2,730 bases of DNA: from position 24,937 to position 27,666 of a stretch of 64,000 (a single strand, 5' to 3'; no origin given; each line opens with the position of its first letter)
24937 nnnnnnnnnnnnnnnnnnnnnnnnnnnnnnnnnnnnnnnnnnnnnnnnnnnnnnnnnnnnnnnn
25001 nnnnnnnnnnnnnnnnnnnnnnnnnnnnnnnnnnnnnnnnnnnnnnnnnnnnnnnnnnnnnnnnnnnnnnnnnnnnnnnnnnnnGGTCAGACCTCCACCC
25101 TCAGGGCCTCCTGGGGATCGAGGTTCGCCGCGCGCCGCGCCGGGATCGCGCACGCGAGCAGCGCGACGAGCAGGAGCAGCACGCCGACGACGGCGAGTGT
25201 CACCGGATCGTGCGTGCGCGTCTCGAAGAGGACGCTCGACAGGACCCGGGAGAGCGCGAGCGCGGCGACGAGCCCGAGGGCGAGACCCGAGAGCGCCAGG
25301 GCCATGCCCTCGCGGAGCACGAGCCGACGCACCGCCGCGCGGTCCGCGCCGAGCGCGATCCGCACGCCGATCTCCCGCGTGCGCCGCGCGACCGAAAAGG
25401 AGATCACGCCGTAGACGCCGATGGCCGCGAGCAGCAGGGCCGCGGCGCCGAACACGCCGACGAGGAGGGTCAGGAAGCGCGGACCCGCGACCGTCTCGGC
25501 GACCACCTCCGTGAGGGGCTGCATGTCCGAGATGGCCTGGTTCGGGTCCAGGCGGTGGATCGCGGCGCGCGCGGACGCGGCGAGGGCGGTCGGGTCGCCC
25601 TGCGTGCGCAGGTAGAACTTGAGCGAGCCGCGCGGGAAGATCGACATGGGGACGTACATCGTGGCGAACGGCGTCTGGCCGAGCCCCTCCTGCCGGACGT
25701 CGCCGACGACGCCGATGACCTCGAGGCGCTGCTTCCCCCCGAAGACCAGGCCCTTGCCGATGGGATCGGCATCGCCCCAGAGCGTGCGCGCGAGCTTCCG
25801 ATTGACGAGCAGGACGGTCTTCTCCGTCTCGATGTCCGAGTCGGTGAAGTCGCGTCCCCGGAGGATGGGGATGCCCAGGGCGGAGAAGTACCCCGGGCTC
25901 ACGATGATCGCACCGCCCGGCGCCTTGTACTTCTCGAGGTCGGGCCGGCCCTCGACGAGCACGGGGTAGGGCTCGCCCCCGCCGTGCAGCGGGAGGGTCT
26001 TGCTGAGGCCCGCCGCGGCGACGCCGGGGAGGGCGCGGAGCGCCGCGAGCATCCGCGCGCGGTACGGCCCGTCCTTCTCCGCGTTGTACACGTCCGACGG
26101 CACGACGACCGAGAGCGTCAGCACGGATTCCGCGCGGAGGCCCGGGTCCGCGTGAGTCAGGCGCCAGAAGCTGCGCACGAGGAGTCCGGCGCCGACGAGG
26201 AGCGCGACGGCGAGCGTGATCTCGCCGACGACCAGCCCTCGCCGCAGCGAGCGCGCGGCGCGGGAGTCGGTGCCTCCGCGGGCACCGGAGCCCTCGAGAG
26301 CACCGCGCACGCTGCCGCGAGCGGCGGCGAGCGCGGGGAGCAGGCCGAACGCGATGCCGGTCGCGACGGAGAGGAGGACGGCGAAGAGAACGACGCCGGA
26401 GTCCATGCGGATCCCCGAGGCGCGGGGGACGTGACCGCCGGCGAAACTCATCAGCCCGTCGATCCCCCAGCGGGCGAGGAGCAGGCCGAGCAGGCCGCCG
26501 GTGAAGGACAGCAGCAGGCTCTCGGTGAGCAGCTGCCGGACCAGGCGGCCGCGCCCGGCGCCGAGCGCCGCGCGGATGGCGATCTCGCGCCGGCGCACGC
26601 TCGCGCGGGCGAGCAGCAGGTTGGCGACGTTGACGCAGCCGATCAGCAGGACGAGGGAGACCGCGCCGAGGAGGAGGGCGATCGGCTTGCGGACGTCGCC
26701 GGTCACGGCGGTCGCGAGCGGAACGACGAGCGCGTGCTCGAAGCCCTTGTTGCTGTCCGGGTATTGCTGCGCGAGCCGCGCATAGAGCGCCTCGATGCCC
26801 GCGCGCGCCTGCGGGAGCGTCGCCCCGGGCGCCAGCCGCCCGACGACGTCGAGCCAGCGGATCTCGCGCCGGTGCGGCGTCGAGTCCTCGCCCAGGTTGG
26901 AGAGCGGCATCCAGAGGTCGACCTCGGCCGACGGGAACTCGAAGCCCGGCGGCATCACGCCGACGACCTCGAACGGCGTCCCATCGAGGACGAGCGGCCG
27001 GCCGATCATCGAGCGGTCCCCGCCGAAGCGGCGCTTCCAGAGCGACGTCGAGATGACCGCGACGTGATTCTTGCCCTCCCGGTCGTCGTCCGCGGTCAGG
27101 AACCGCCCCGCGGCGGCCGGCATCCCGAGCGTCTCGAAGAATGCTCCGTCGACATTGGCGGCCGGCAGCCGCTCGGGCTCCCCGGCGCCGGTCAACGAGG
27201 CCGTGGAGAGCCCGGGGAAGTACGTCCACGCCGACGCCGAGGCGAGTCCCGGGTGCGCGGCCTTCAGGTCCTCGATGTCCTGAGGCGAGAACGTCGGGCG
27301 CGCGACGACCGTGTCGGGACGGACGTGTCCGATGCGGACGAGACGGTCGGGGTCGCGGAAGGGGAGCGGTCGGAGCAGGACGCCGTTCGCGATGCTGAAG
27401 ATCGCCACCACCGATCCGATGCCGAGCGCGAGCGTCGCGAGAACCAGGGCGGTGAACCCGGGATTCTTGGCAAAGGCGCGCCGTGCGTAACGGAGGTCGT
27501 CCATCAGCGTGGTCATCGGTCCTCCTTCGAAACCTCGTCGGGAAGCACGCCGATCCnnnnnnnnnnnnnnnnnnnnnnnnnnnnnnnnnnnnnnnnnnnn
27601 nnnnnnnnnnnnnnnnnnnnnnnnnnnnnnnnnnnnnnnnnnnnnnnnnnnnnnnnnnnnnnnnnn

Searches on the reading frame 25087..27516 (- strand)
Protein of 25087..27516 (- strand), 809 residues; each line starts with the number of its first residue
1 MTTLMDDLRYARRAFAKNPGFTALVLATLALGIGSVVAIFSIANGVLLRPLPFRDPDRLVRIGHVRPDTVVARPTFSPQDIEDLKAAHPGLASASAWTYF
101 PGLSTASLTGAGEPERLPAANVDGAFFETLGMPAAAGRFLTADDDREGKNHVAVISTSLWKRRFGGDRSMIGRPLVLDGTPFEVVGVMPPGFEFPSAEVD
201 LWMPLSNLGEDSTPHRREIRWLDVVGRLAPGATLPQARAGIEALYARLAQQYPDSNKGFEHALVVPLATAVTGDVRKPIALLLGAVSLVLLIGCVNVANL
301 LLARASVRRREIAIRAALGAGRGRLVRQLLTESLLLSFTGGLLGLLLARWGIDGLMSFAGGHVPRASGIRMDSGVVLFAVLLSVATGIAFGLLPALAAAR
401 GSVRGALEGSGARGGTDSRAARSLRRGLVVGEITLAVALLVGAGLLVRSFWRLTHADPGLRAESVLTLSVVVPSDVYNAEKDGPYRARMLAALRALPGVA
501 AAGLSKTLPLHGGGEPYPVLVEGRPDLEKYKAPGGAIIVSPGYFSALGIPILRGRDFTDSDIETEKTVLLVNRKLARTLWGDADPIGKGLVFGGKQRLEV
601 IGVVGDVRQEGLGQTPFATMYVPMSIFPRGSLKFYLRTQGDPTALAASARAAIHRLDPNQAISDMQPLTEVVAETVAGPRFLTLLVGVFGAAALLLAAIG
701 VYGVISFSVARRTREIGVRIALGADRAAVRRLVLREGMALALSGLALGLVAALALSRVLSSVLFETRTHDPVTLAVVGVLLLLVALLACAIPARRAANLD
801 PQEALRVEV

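Call 6: search_protein_families(library=ncbifam, proteins=[window:25087-27516:-], max_evalue=0.00001)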
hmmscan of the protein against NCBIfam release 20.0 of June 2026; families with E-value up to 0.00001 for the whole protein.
window:25087-27516:- (809 aa): 3 families
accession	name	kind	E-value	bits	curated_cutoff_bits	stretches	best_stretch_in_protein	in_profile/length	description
TIGR03434.1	ADOP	subfamily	5.8e-283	940.8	622.3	1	4-808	1-803/803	ADOP family duplicated permease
NF007826.0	PRK10535.1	equivalog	4.1e-34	117.9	966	2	120-400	370-638/648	macrolide ABC transporter ATP-binding protein/permease MacB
TIGR02212.1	lolCE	equivalog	6.3e-06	25.4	362.45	0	701-808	284-411/411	lipoprotein-releasing ABC transporter permease subunit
